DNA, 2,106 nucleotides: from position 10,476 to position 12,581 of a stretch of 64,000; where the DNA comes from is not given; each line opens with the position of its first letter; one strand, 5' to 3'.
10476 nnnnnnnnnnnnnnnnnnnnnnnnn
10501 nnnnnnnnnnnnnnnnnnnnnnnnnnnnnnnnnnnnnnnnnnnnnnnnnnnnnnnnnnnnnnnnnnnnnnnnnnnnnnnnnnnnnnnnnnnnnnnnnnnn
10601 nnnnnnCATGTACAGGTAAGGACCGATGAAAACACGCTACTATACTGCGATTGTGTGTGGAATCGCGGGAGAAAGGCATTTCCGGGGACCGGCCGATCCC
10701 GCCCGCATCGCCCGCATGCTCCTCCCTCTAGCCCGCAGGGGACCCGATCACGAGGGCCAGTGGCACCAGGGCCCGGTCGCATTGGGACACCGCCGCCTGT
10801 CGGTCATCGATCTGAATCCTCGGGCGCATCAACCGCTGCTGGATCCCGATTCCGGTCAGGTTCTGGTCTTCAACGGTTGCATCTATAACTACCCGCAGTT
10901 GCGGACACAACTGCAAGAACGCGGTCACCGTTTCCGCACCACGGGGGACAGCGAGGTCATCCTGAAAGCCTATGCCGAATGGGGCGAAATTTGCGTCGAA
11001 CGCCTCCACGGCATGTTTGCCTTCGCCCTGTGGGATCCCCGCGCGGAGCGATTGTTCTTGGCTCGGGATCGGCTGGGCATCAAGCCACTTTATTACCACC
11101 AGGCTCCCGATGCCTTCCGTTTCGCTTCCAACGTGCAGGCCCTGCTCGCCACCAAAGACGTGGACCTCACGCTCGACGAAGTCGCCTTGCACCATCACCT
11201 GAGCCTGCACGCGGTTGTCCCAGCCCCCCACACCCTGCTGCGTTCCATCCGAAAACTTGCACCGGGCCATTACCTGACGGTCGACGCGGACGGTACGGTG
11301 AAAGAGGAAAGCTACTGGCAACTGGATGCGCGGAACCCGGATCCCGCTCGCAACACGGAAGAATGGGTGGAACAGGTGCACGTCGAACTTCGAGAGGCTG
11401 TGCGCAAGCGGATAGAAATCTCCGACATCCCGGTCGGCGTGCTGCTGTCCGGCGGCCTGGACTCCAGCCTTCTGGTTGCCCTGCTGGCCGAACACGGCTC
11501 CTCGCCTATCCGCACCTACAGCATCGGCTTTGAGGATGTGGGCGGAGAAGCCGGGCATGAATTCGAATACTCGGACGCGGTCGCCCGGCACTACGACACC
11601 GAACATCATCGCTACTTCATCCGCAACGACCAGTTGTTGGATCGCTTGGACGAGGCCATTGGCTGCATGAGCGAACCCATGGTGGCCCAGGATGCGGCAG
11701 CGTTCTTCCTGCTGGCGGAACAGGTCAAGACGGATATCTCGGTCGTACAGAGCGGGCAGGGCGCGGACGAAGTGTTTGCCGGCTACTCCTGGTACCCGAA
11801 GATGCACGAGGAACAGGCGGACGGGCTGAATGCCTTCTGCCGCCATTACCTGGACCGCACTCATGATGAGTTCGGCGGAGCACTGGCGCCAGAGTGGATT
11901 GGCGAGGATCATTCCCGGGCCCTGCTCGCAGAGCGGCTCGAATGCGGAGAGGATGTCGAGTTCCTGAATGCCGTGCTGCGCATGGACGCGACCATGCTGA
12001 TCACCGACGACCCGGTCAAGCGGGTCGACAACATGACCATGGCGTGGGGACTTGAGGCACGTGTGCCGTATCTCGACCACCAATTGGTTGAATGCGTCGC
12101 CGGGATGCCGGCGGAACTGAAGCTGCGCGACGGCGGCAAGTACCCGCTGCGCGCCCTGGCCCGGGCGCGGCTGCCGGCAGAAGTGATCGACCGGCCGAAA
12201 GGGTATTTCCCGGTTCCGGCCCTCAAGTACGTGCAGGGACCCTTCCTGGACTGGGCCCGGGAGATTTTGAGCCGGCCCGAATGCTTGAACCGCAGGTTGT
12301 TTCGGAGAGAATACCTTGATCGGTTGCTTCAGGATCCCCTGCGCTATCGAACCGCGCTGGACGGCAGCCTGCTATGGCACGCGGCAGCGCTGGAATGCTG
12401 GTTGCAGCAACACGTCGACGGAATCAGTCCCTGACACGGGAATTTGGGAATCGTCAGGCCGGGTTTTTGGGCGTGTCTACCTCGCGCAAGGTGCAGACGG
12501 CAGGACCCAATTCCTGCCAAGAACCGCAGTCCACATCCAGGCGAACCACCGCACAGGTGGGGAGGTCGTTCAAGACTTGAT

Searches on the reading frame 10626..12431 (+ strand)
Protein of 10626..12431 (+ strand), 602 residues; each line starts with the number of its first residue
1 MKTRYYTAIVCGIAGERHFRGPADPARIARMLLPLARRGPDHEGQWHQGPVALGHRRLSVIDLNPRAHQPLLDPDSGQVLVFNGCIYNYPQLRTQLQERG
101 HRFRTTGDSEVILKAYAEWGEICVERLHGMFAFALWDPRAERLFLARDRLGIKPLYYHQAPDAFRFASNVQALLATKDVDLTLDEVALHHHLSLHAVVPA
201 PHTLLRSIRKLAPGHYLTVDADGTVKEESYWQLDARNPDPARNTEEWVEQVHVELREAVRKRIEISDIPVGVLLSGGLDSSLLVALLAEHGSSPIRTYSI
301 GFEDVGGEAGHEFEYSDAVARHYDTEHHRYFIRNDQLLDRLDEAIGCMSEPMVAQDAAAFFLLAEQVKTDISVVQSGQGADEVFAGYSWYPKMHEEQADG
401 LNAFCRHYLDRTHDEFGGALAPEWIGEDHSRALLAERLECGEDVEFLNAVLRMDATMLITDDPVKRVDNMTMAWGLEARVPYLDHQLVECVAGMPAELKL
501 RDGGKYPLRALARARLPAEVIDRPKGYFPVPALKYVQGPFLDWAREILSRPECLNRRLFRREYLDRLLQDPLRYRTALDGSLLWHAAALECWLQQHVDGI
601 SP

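Call 59: search_protein_families(library=pfam, proteins=[window:10626-12431:+], max_evalue=0.00001)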
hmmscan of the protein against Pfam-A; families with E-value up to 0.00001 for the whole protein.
window:10626-12431:+ (602 aa): 3 families
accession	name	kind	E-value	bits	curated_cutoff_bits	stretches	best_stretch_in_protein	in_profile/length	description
PF00733.27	Asn_synthase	-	4.5e-82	277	21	1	254-594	5-354/354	Asparagine synthase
PF13537.11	GATase_7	-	1e-45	155.2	25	1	55-175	1-123/123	Glutamine amidotransferase domain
PF13522.11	GATase_6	-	6.6e-45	152.8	27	1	40-169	1-130/130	Glutamine amidotransferase domain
